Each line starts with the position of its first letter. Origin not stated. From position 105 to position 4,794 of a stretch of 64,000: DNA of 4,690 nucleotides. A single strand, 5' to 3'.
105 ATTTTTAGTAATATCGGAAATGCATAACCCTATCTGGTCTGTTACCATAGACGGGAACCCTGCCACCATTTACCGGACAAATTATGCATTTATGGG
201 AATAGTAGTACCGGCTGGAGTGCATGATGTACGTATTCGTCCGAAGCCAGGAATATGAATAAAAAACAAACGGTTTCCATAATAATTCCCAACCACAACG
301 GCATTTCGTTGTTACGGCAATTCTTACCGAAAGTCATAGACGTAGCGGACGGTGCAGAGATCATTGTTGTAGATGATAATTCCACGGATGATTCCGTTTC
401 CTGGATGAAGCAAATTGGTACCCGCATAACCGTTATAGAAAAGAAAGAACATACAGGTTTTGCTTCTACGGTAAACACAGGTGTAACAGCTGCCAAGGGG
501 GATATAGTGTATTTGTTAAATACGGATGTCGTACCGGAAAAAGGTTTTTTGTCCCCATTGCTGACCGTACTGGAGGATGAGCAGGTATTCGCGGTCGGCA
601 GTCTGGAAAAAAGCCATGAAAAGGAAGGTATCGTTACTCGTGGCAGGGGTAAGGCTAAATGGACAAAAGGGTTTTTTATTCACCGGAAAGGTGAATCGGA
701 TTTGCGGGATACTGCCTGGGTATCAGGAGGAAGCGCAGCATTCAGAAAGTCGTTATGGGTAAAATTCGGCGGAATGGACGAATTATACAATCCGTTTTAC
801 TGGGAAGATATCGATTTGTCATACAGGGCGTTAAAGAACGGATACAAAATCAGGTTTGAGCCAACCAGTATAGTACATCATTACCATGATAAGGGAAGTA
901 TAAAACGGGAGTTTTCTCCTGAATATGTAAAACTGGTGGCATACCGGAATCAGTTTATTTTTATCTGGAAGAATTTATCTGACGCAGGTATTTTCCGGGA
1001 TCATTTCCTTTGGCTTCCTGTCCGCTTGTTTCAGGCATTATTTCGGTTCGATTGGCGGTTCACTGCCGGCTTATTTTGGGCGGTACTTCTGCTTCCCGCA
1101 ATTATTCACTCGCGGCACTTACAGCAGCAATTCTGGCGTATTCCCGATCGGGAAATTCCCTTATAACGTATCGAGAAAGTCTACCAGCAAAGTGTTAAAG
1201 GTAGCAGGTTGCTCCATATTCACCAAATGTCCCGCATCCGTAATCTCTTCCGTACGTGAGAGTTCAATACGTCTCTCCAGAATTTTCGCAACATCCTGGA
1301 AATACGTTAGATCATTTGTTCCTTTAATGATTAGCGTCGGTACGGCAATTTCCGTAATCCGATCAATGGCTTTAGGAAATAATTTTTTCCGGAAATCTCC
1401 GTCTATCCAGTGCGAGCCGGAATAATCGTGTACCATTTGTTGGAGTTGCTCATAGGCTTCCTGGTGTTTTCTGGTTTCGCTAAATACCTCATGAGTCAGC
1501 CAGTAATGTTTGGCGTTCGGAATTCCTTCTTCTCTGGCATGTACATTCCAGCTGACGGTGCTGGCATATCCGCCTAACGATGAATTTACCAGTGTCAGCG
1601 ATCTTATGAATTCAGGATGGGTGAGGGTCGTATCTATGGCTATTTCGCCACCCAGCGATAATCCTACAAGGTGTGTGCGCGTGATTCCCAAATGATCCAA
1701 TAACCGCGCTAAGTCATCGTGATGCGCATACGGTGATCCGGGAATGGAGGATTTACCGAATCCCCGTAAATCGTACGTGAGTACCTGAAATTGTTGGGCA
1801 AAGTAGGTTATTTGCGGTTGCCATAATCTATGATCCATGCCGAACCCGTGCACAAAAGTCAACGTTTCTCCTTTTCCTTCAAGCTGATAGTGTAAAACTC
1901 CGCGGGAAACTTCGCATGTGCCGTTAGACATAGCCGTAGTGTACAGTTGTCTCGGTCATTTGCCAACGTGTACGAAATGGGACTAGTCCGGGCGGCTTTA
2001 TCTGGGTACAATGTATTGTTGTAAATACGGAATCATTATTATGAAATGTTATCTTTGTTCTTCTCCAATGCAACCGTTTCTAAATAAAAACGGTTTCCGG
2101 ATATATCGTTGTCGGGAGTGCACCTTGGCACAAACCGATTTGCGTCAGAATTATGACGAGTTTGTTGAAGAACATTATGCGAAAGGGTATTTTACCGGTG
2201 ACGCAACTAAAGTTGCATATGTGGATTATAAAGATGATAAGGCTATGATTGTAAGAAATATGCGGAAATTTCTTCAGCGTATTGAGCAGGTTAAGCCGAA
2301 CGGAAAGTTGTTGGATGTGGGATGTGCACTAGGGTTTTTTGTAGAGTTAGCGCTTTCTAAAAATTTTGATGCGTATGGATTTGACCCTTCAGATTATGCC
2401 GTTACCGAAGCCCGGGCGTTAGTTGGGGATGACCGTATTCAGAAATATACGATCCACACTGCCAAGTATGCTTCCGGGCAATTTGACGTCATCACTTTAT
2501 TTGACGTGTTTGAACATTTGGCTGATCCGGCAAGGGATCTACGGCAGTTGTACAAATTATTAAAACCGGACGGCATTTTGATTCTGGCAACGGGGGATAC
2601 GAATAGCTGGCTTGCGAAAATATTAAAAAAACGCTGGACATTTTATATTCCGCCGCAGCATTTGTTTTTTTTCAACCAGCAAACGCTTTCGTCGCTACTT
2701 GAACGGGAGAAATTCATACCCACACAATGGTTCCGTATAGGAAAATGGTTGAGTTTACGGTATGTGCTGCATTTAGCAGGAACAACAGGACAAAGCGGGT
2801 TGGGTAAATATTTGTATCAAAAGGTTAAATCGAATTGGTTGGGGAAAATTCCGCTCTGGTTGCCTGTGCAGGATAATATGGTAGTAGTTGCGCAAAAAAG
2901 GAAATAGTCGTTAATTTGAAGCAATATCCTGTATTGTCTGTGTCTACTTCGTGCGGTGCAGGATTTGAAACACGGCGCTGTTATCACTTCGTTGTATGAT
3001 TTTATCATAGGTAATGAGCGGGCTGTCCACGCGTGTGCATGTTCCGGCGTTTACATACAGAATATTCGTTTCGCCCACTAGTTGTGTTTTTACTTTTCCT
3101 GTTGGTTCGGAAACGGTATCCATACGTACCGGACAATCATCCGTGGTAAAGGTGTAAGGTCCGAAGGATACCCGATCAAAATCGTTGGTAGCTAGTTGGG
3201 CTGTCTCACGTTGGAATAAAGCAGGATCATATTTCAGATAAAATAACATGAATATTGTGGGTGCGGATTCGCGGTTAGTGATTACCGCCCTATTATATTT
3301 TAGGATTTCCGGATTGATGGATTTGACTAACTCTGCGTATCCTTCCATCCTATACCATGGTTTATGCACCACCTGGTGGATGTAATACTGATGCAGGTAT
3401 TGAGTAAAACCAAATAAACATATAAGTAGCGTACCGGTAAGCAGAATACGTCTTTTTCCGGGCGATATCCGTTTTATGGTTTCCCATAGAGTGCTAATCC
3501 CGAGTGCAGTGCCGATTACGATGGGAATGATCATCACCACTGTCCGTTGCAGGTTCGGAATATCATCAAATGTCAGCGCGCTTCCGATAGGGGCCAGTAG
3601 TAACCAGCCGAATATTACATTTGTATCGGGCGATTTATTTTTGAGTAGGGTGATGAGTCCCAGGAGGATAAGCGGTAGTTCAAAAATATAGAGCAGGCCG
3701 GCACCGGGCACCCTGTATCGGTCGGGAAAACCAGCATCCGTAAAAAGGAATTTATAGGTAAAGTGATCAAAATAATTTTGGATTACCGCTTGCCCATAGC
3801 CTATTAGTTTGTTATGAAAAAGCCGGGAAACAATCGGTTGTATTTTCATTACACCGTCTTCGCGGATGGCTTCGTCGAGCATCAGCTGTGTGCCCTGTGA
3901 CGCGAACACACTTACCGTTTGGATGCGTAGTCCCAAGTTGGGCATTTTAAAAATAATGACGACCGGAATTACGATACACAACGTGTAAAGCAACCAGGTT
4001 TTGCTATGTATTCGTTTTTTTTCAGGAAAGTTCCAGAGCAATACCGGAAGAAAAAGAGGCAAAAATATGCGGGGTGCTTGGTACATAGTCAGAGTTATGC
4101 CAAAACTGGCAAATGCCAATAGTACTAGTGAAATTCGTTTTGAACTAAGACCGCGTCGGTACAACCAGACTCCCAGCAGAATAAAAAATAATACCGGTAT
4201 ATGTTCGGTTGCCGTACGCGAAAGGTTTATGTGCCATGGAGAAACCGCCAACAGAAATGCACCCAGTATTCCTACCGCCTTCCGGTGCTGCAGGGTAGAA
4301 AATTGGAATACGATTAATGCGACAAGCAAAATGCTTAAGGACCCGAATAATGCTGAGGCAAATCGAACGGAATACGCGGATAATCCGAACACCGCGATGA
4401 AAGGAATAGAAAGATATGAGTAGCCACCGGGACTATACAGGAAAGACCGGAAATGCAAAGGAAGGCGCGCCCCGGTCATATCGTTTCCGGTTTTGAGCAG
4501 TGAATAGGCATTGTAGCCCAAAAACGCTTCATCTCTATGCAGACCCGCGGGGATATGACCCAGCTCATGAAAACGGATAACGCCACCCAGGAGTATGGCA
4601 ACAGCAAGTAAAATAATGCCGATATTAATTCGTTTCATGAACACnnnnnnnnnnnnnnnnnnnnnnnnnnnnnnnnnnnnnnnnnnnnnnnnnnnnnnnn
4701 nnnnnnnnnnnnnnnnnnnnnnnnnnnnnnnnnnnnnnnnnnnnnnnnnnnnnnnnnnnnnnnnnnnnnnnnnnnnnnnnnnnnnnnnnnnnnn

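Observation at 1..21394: About a dozen paralogous GT-C membrane glycosyltransferases from at least three families packed into 21 kb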

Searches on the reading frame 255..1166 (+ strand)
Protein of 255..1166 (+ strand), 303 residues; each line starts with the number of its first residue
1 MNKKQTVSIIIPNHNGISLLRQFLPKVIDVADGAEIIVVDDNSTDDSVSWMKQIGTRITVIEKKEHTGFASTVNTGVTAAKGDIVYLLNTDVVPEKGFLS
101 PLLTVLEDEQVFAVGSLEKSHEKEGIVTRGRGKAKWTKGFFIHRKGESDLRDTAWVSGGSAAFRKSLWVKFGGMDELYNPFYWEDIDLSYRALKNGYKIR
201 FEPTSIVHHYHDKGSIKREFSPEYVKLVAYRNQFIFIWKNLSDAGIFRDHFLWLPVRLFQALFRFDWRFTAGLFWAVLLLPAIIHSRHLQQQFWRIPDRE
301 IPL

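Call 6: search_protein_families(library=pfam, proteins=[window:255-1166:+], max_evalue=0.01)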
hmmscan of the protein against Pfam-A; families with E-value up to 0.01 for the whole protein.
window:255-1166:+ (303 aa): 6 families
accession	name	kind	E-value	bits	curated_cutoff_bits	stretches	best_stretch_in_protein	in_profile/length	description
PF00535.33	Glycos_transf_2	-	3.5e-24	86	23.3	1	8-166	1-162/168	Glycosyl transferase family 2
PF13641.12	Glyco_tranf_2_3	-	4.2e-18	66.6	27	1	7-212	3-214/230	Glycosyltransferase like family 2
PF10111.15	Glyco_tranf_2_2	-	7.1e-06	26.1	27.3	1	33-92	29-92/276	Glycosyltransferase like family 2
PF13632.12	Glyco_trans_2_3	-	1.4e-05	25.5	27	1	85-265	2-163/198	Glycosyl transferase family group 2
PF02709.20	Glyco_transf_7C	-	0.0016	18.5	23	1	157-211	20-77/78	N-terminal domain of galactosyltransferase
PF13506.12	Glyco_transf_21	-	0.0029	17.5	21.7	1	73-213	22-158/174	Glycosyl transferase family 21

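Call 33: search_protein_families(library=ncbifam, proteins=[window:255-1166:+], max_evalue=0.001)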
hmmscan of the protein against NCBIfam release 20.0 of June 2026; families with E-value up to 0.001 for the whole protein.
window:255-1166:+ (303 aa): 15 families
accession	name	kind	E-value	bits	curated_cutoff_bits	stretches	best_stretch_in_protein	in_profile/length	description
TIGR03965.1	mycofact_glyco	equivalog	8.1e-26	90.9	280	1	3-211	72-282/467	mycofactocin biosynthesis glycosyltransferase MftF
NF041875.1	EPS_EpsD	equivalog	1.1e-21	77.6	370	1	7-218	1-215/325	exopolysaccharide biosynthesis glycosyltransferase EpsD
TIGR03937.1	PgaC_IcaA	equivalog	6.4e-16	58.3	422.3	1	3-207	43-248/407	poly-beta-1,6-N-acetyl-D-glucosamine synthase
TIGR04283.1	glyco_like_mftF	equivalog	9.8e-16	58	182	1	7-135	1-125/221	TIGR04283 family arsenosugar biosynthesis glycosyltransferase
NF007482.0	PRK10073.1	equivalog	1.1e-11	44.3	423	1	1-110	2-114/334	glycosyltransferase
NF047683.1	TeichurnBiosyTuaG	equivalog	1.2e-08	34.9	400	1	2-107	3-112/252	teichuronic acid biosynthesis protein TuaG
NF038299.1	EPS_HpsN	equivalog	4.1e-08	32.6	425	0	6-106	2-106/317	hormogonium polysaccharide biosynthesis glycosyltransferase HpsN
TIGR01556.1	rhamnosyltran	subfamily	3.1e-07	29.9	200.55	1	34-217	22-208/281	rhamnosyltransferase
NF038302.1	EPS_HpsE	equivalog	1.5e-05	24.2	300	1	7-99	3-104/307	hormogonium polysaccharide biosynthesis glycosyltransferase HpsE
NF050050.1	ProtGlycPglI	equivalog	2.2e-05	24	500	1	6-108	3-110/306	GalNAc(5)-diNAcBac-PP-undecaprenol beta-1,3-glucosyltransferase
NF010496.0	PRK13915.1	equivalog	3.3e-05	23.1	262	1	3-105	29-141/307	glucosyl-3-phosphoglycerate synthase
NF041394.1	GtaseAglG_Halo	equivalog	5.1e-05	22.7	440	1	33-116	32-117/304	glucosyl-dolichyl phosphate glucuronosyltransferase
NF007986.1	PRK10714.1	equivalog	0.00022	20.3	529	1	4-94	5-103/316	undecaprenyl-phosphate 4-deoxy-4-formamido-L-arabinose transferase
NF053739.1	GlytfEpsEBac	equivalog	0.00026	20.1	450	1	7-92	3-93/265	glycosyltransferase EpsE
NF050819.1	PolSacchBiosHfsG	equivalog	0.00077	18.7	500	0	5-115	12-127/302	polysaccharide biosynthesis protein HfsG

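Call 63: find_encoding_contigs(protein=window:255-1166:+, flank=10000, max_places=3)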
Protein window:255-1166:+ (303 aa): 3 contigs read that carry it; 3 places shown.
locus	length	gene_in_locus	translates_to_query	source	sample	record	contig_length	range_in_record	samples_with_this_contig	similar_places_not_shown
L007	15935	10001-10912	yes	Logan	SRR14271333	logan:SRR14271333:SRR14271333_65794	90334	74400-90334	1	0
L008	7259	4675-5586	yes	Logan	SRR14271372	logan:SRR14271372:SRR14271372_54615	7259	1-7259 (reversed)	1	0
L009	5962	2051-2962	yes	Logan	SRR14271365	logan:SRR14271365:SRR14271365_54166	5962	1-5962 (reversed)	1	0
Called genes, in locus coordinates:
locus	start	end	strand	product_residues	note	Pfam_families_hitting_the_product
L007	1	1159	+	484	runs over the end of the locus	PF01943:Polysacc_synt, PF13440:Polysacc_synt_3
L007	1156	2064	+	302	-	PF00535:Glycos_transf_2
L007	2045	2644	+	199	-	-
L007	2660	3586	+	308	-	PF00535:Glycos_transf_2, PF13641:Glyco_tranf_2_3, PF13632:Glyco_trans_2_3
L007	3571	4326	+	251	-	PF00535:Glycos_transf_2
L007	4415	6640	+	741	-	PF09586:YfhO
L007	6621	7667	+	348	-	PF13439:Glyco_transf_4 (weak), PF00534:Glycos_transf_1, PF13692:Glyco_trans_1_4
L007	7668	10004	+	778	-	PF09586:YfhO (faint)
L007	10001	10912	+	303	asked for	PF00535:Glycos_transf_2, PF10111:Glyco_tranf_2_2 (faint), PF13641:Glyco_tranf_2_3, PF13632:Glyco_trans_2_3 (weak)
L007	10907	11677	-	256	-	PF00561:Abhydrolase_1, PF12146:Hydrolase_4, PF12697:Abhydrolase_6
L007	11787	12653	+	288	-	PF13489:Methyltransf_23, PF13649:Methyltransf_25, PF13847:Methyltransf_31, PF08241:Methyltransf_11, PF08242:Methyltransf_12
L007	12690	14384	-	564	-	PF02366:PMT, PF13231:PMT_2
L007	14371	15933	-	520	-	?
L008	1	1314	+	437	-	?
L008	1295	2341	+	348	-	PF13439:Glyco_transf_4 (weak), PF00534:Glycos_transf_1, PF13692:Glyco_trans_1_4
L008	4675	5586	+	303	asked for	PF00535:Glycos_transf_2, PF10111:Glyco_tranf_2_2 (faint), PF13641:Glyco_tranf_2_3, PF13632:Glyco_trans_2_3 (weak)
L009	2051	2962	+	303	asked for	PF00535:Glycos_transf_2, PF10111:Glyco_tranf_2_2 (faint), PF13641:Glyco_tranf_2_3, PF13632:Glyco_trans_2_3 (weak)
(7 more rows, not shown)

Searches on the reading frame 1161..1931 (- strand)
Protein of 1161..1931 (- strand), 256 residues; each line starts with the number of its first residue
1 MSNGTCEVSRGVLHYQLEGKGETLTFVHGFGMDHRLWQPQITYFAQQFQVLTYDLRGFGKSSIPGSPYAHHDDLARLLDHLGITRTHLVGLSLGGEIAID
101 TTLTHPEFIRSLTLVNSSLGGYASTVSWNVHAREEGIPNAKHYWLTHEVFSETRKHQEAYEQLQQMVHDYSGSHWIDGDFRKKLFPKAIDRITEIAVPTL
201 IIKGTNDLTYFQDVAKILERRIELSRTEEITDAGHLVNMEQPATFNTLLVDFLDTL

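Call 6: search_protein_families(library=pfam, proteins=[window:1161-1931:-], max_evalue=0.01)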
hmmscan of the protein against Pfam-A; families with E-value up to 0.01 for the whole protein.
window:1161-1931:- (256 aa): 4 families
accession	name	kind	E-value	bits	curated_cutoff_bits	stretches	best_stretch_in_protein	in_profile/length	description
PF00561.26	Abhydrolase_1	-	4.5e-28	99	25.8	1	24-242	3-245/245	alpha/beta hydrolase fold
PF12697.13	Abhydrolase_6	-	2.8e-23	84.2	26.3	1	26-246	3-215/217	Alpha/beta hydrolase family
PF12146.15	Hydrolase_4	-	1.3e-13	51.2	27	1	23-222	6-217/239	Serine aminopeptidase, S33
PF03096.20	Ndr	-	0.0013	18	23.3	1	72-252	87-275/283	Ndr family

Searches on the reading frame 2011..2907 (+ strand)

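Call 6: search_protein_families(library=pfam, proteins=[window:2011-2907:+], max_evalue=0.01)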
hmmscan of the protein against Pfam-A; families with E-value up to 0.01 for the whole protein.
window:2011-2907:+ (298 aa): 9 families
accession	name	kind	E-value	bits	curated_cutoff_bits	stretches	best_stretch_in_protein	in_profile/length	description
PF13489.12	Methyltransf_23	-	1.2e-26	93.8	27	1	83-232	8-156/164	Methyltransferase domain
PF08241.18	Methyltransf_11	-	4.5e-17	62.9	21.2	1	101-192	1-95/95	Methyltransferase domain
PF08242.18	Methyltransf_12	-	3.7e-15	56.9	30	1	101-190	1-98/98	Methyltransferase domain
PF13847.12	Methyltransf_31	-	8.5e-14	51.9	27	1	96-224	3-135/145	Methyltransferase domain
PF13649.12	Methyltransf_25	-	5.3e-11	43.5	27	1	101-188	2-97/97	Methyltransferase domain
PF08003.17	Methyltransf_9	-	5.2e-05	22.8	23.8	1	97-207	116-232/315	Protein of unknown function (DUF1698)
PF02353.26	CMAS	-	0.00013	21.9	27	1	91-194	57-166/273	Mycolic acid cyclopropane synthetase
PF07021.18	MetW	-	0.0029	17.7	21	1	91-182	8-100/193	Methionine biosynthesis protein MetW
PF17674.7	HHH_9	-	0.0068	17.7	23.1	0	144-178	36-70/70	HHH domain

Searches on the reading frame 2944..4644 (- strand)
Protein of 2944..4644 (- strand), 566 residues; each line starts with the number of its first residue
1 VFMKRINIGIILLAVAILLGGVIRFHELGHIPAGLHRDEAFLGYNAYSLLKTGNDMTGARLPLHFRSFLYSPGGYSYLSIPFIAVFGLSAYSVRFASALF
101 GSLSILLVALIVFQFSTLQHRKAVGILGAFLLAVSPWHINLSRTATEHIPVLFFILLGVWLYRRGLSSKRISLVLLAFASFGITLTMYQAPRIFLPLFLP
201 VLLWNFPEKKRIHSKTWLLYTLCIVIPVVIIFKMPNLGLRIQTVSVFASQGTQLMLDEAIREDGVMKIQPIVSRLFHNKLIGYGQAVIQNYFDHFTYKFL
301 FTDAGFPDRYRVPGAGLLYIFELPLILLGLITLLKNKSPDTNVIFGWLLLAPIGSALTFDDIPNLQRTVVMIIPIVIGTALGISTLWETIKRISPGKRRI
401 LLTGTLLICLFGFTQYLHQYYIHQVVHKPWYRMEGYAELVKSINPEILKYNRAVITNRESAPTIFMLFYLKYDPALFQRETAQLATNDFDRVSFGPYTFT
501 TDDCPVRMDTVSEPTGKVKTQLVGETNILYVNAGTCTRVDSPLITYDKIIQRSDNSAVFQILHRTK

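Call 5: search_protein_families(library=pfam, proteins=[window:2944-4644:-], max_evalue=0.01)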
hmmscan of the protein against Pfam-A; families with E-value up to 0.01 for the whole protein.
window:2944-4644:- (566 aa): 2 families
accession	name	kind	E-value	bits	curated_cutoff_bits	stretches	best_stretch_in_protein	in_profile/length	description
PF13231.12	PMT_2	-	1.7e-10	41.8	26.1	1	77-228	8-157/160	Dolichyl-phosphate-mannose-protein mannosyltransferase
PF02366.24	PMT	-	6.5e-09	36.1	22.7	1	72-231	63-233/245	Dolichyl-phosphate-mannose-protein mannosyltransferase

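Call 15: search_protein_families(library=ncbifam, proteins=[window:2944-4644:-], max_evalue=0.01)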
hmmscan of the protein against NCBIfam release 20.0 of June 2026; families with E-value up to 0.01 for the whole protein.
window:2944-4644:- (566 aa): 2 families
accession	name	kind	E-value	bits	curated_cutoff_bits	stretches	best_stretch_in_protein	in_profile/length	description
TIGR03663.1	TIGR03663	subfamily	8.7e-10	38.2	126.25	1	14-239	5-193/435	flippase activity-associated protein Agl23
NF009784.2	PRK13279.1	equivalog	0.0076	14.9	567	0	74-231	65-218/539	lipid IV(A) 4-amino-4-deoxy-L-arabinosyltransferase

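Call 32: search_solved_structures(query=A1, max_evalue=1, show_alignments=2)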
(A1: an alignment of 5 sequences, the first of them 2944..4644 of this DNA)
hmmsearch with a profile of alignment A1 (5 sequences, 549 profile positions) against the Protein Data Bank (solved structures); distinct sequences matched with E-value up to 1: 2.
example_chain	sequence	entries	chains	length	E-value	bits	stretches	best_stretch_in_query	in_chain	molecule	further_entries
5ezm_A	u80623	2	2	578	7.5e-07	31.1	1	69-235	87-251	4-amino-4-deoxy-L-arabinose transferase or related glycosyltransferases of PMT family | 4-amino-4-deoxy-L-arabinose (L-Ara4N) transferase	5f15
9lti_L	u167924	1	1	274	0.088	14.4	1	149-212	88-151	Reaction center protein L chain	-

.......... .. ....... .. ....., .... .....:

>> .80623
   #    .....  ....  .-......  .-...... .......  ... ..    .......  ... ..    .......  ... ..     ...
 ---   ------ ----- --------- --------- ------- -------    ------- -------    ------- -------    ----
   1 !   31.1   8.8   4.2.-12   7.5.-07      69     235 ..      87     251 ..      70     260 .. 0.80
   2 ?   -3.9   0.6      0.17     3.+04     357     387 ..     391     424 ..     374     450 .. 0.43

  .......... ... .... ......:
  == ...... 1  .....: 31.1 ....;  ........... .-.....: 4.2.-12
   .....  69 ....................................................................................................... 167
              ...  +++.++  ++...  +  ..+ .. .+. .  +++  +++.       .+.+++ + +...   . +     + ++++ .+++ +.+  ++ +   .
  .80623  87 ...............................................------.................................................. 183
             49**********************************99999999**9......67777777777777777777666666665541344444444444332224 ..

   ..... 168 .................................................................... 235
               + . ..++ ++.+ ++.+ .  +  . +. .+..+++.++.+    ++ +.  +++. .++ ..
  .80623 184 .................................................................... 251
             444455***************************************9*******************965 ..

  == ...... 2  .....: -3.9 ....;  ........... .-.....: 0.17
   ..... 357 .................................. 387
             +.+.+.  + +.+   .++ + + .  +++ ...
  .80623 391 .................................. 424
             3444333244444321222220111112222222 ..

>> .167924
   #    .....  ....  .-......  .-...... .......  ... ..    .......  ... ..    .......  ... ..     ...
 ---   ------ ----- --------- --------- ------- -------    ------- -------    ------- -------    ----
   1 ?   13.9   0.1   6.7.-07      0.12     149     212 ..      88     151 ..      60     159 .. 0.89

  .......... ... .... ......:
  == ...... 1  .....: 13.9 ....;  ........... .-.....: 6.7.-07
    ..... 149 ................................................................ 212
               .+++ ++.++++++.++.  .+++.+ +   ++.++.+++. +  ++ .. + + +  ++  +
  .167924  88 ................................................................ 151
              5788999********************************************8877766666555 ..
